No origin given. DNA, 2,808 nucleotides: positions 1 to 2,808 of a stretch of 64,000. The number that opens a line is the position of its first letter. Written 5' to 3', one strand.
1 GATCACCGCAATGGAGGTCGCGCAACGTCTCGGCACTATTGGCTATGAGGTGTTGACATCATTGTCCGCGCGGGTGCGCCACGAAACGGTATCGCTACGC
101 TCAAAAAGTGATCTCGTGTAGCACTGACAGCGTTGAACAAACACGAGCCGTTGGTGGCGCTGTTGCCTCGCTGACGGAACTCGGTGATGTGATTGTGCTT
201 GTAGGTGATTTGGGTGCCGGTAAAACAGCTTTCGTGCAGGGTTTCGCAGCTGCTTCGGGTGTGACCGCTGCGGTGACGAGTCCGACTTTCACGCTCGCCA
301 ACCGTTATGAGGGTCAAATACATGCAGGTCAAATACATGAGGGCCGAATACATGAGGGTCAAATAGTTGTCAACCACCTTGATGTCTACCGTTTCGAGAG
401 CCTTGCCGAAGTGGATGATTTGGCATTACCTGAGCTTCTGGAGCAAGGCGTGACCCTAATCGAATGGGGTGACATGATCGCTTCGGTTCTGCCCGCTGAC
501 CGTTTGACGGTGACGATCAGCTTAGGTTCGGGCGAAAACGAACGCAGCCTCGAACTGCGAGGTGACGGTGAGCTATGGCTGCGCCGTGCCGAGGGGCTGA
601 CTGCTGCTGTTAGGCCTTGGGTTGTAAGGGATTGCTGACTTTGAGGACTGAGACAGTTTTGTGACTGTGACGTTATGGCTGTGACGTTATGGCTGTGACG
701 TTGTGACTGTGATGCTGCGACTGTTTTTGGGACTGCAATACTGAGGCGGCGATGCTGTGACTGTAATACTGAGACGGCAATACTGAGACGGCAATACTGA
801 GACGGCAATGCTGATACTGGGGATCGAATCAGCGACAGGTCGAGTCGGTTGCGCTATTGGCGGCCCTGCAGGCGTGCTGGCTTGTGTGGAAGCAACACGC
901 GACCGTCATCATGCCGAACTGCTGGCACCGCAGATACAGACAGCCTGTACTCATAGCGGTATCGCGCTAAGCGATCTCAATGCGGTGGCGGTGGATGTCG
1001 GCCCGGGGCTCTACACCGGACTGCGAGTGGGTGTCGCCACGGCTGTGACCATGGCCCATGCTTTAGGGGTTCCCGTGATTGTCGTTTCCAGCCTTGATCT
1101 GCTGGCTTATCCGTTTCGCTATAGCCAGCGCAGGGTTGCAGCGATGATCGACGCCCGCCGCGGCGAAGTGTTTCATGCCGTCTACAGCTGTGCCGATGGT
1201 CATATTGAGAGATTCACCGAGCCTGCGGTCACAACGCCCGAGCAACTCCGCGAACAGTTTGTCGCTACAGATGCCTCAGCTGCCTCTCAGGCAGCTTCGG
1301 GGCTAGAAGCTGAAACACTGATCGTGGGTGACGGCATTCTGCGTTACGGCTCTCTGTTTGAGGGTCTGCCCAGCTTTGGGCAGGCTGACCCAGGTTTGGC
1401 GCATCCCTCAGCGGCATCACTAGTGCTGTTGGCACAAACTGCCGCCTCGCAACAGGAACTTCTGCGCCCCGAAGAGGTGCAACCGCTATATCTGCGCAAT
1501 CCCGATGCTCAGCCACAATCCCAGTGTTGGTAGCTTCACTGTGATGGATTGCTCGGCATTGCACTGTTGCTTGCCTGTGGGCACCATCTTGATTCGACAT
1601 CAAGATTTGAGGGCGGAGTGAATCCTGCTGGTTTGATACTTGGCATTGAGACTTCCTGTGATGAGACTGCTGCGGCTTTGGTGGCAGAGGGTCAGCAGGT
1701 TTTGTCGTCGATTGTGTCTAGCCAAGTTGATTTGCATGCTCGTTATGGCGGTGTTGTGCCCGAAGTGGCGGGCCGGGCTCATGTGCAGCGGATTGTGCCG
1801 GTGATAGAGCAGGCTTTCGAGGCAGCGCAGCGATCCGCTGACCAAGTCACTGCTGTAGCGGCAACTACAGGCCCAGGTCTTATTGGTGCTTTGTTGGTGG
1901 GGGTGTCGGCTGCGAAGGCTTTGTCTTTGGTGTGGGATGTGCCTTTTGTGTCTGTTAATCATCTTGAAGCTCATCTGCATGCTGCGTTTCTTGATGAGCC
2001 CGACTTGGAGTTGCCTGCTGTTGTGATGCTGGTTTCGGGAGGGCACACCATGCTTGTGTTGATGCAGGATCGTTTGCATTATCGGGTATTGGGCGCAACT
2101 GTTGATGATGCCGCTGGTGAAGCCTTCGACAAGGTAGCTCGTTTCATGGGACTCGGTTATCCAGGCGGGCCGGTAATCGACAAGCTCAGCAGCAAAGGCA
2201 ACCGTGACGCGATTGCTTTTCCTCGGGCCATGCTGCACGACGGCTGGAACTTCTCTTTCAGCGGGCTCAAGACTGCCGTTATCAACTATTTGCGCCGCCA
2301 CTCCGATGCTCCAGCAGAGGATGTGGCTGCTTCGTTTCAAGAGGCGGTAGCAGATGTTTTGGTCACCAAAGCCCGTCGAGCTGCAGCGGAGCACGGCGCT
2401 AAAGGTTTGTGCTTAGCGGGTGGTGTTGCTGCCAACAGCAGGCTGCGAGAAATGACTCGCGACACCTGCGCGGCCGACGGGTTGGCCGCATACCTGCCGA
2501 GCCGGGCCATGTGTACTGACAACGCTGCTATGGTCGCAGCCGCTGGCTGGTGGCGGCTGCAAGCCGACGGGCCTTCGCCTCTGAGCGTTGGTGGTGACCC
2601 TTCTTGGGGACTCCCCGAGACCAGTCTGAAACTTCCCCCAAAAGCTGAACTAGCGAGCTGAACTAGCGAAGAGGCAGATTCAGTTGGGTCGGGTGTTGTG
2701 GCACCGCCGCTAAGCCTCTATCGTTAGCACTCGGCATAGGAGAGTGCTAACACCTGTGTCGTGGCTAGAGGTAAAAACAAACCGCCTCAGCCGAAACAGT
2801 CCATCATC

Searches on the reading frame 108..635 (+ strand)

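Call 57: search_protein_families(library=pfam, proteins=[window:108-635:+], max_evalue=0.001)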
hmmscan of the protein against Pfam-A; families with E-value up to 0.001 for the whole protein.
window:108-635:+ (176 aa): 1 family
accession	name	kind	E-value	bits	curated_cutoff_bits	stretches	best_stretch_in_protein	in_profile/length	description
PF02367.23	TsaE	-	2.1e-32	112.2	26.6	1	7-141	2-122/128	Threonylcarbamoyl adenosine biosynthesis protein TsaE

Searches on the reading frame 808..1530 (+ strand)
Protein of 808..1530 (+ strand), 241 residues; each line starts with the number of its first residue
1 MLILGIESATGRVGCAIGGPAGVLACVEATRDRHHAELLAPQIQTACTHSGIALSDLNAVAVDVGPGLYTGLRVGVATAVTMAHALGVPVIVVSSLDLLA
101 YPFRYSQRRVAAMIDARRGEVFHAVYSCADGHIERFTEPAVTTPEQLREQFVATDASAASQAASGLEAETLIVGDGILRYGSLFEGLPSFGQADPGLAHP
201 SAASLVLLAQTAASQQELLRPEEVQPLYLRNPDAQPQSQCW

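Call 57: search_protein_families(library=pfam, proteins=[window:808-1530:+], max_evalue=0.001)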
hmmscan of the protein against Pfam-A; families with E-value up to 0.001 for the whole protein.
window:808-1530:+ (241 aa): 1 family
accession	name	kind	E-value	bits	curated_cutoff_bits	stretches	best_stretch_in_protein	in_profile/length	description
PF00814.31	TsaD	-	8.9e-28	98.1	24.8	1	32-234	26-260/264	tRNA N6-adenosine threonylcarbamoyltransferase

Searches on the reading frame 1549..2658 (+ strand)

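Call 57: search_protein_families(library=pfam, proteins=[window:1549-2658:+], max_evalue=0.001)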
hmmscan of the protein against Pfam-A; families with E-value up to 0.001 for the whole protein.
window:1549-2658:+ (370 aa): 4 families
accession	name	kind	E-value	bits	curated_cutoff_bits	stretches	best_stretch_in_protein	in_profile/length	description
PF00814.31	TsaD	-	8e-96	321.2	24.8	1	50-330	1-263/264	tRNA N6-adenosine threonylcarbamoyltransferase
PF22521.2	HypF_C_2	-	1.8e-10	41.5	27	1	234-325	146-235/241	Carbamoyltransferase, Kae1-like Domain, second subdomain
PF02543.21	Carbam_trans_N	-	4.8e-07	30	24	1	252-297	269-314/346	Carbamoyltransferase N-terminus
PF01869.26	BcrAD_BadFG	-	0.00021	21.3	31.5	0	68-305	30-242/271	BadF/BadG/BcrA/BcrD ATPase family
